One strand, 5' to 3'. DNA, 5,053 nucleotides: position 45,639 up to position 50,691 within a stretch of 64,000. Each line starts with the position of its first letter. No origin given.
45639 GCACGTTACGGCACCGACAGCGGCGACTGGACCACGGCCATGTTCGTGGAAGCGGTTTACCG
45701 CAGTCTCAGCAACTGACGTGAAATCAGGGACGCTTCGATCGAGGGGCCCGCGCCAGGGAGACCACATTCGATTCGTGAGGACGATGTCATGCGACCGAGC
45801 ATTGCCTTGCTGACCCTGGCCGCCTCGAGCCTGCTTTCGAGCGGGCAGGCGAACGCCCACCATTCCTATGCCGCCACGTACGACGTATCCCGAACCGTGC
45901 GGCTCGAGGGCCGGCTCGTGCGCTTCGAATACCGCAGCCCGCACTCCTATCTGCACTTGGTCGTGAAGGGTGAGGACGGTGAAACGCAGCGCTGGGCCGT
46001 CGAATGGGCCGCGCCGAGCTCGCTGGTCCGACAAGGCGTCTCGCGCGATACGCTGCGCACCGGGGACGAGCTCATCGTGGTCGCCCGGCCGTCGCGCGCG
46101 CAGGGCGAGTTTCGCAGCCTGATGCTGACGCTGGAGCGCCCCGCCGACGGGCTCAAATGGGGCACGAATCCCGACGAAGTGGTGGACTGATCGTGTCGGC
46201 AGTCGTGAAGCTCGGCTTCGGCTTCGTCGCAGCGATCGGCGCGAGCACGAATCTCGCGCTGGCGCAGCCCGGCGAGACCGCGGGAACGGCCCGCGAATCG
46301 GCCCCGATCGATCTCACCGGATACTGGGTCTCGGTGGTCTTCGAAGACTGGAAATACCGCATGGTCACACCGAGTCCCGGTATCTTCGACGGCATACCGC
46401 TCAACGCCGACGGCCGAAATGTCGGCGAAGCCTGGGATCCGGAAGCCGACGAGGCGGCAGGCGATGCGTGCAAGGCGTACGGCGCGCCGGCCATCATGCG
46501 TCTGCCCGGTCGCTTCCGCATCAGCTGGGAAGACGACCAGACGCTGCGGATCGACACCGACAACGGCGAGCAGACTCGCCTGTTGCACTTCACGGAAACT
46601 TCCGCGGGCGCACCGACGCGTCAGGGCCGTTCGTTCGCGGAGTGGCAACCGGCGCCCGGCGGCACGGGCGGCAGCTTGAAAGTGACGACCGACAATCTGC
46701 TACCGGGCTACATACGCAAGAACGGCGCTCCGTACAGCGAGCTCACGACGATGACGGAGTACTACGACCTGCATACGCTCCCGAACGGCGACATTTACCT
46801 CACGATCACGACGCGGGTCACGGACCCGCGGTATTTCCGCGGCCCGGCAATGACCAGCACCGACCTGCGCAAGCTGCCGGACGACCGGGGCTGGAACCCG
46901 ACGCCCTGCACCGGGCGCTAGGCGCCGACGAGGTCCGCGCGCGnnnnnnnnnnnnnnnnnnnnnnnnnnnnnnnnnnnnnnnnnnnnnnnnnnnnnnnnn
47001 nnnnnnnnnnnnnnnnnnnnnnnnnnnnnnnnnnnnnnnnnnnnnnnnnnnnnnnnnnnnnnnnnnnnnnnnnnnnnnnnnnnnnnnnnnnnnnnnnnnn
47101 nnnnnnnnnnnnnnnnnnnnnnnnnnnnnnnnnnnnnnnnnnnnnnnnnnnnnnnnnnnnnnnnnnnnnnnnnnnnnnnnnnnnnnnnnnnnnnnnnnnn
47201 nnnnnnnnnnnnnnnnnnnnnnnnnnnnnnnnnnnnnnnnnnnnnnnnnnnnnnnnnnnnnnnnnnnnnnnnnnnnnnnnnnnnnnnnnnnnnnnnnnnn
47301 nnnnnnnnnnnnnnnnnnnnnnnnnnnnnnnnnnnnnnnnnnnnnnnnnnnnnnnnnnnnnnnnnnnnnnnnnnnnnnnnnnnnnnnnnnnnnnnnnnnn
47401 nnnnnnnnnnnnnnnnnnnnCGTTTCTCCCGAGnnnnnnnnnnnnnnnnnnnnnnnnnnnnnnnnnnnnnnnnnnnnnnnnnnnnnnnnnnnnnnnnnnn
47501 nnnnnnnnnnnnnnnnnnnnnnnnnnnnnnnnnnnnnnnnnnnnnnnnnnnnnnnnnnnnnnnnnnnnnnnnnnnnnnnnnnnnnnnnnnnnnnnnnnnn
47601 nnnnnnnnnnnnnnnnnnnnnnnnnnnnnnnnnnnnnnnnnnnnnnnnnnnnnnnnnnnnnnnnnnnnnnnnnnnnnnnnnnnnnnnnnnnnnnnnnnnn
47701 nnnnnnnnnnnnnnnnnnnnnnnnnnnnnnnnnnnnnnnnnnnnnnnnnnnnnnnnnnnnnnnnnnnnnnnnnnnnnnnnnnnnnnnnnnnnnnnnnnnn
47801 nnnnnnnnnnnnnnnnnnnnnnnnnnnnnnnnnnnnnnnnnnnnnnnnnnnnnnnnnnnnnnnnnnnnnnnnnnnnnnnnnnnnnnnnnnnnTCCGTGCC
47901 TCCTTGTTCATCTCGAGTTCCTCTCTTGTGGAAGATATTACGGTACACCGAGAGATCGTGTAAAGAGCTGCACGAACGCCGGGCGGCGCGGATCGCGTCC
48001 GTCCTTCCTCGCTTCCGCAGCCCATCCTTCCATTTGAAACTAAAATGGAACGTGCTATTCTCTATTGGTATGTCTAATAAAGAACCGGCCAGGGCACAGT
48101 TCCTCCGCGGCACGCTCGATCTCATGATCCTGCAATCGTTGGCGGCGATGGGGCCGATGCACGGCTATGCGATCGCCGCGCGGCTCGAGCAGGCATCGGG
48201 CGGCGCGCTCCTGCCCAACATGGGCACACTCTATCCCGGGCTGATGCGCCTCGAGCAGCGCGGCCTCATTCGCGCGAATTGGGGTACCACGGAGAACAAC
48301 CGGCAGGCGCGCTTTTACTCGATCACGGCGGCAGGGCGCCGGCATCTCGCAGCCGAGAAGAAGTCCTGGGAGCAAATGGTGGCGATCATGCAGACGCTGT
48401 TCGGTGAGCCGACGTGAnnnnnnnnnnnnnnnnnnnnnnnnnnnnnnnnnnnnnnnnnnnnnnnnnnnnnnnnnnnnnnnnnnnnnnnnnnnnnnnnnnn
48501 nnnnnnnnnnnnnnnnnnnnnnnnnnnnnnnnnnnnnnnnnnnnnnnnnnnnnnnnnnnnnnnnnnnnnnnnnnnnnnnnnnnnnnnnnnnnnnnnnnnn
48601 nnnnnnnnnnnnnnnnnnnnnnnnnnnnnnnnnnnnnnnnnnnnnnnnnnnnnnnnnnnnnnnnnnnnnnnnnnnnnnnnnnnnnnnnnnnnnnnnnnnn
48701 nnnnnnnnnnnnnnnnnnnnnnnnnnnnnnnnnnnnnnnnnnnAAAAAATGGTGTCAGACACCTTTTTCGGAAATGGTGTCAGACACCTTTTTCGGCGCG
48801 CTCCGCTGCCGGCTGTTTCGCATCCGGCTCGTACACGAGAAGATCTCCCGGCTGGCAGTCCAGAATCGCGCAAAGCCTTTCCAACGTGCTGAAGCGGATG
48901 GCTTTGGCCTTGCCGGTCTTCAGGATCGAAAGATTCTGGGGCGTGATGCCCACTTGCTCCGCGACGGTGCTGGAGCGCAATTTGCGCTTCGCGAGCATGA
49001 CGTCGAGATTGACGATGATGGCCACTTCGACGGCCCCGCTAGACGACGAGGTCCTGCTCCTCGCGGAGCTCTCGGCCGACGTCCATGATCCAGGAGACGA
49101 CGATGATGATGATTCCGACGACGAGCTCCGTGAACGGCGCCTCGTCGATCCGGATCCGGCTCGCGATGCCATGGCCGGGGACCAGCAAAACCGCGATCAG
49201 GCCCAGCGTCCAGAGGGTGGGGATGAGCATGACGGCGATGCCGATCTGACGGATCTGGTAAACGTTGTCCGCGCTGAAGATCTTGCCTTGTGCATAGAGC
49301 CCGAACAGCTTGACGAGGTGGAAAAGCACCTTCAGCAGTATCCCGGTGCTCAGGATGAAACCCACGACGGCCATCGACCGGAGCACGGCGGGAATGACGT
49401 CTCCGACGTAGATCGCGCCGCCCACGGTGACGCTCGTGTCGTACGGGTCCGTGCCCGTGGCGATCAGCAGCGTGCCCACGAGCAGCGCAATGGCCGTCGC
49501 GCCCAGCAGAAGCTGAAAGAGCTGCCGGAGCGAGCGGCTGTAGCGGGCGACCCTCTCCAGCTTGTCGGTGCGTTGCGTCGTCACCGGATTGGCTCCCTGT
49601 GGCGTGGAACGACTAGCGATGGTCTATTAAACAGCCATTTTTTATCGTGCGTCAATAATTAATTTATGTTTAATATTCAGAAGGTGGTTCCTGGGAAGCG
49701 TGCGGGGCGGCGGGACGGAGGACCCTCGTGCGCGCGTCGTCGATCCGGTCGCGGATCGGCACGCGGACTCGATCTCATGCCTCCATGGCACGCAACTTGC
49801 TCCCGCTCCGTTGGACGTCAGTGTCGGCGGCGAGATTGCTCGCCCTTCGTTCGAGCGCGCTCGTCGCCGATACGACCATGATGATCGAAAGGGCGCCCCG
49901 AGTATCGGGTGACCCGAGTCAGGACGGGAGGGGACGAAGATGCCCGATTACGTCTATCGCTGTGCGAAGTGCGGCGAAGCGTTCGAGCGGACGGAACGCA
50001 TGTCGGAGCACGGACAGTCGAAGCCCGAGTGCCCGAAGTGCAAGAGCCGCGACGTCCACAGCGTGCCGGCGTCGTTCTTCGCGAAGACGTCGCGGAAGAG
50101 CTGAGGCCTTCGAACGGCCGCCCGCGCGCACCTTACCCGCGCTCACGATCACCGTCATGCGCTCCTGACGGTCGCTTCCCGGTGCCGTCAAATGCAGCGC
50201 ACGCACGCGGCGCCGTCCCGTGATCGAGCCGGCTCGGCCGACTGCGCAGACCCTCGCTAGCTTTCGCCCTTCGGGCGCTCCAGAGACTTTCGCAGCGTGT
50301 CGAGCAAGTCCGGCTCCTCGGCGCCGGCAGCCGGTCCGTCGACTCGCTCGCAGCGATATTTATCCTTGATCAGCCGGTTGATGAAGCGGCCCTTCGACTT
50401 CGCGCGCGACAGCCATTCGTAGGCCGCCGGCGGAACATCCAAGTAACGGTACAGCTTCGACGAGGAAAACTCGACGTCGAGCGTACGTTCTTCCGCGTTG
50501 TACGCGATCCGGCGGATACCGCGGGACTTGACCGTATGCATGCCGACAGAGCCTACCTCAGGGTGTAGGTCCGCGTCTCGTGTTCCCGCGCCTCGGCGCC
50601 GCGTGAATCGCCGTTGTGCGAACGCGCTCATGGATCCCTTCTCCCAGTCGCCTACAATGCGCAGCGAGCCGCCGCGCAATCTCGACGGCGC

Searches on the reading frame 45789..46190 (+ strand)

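Call 71: search_protein_families(library=pfam, proteins=[window:45789-46190:+], max_evalue=0.001)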
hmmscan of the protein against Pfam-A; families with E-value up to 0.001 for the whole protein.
window:45789-46190:+ (133 aa): 1 family
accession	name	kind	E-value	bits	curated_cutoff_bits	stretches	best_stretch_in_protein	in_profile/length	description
PF19649.4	DUF6152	-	9.1e-26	90.3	27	1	17-104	5-91/98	Family of unknown function (DUF6152)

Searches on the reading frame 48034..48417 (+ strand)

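Call 51: search_protein_families(library=pfam, proteins=[window:48034-48417:+], max_evalue=0.01)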
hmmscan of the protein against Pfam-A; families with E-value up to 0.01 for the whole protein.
window:48034-48417:+ (127 aa): 1 family
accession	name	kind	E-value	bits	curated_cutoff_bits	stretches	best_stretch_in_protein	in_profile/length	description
PF03551.20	PadR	-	8.5e-21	74.2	27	1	32-106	1-74/75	Transcriptional regulator PadR-like family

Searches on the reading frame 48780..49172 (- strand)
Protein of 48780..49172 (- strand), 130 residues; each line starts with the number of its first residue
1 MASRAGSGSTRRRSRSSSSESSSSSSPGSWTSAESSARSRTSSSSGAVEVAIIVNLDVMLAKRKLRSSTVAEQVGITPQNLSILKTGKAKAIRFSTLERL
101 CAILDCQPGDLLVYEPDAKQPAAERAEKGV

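Call 9: search_protein_families(library=pfam, proteins=[window:48780-49172:-], max_evalue=0.01)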
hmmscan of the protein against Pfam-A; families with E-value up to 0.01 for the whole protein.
window:48780-49172:- (130 aa): 3 families
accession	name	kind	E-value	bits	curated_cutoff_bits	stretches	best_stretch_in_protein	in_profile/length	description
PF13443.12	HTH_26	-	2.4e-22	79.4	22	1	55-117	1-63/63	Cro/C1-type HTH DNA-binding domain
PF13560.12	HTH_31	-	0.0015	19.2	27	1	63-110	13-59/64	Helix-turn-helix domain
PF01381.28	HTH_3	-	0.008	16.6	23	0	62-111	7-55/55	Helix-turn-helix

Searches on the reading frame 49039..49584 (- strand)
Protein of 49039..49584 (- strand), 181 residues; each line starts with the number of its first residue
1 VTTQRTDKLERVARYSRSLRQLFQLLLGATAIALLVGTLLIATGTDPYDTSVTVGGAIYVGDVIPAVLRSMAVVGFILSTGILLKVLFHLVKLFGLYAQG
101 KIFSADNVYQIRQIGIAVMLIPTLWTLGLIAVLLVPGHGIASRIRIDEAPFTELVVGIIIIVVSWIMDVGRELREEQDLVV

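Call 51: search_protein_families(library=pfam, proteins=[window:49039-49584:-], max_evalue=0.01)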
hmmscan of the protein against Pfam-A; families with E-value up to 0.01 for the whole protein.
window:49039-49584:- (181 aa): 1 family
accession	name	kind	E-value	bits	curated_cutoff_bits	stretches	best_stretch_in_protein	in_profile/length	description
PF11188.13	DUF2975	-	7.2e-14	52.3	27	1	69-181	17-130/130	Protein of unknown function (DUF2975)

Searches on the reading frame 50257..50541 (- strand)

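Call 51: search_protein_families(library=pfam, proteins=[window:50257-50541:-], max_evalue=0.01)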
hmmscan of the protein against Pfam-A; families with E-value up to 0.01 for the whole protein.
window:50257-50541:- (94 aa): 1 family
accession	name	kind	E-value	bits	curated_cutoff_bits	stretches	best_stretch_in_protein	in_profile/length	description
PF13619.11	KTSC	-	2e-19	69.5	25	1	6-62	2-58/58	KTSC domain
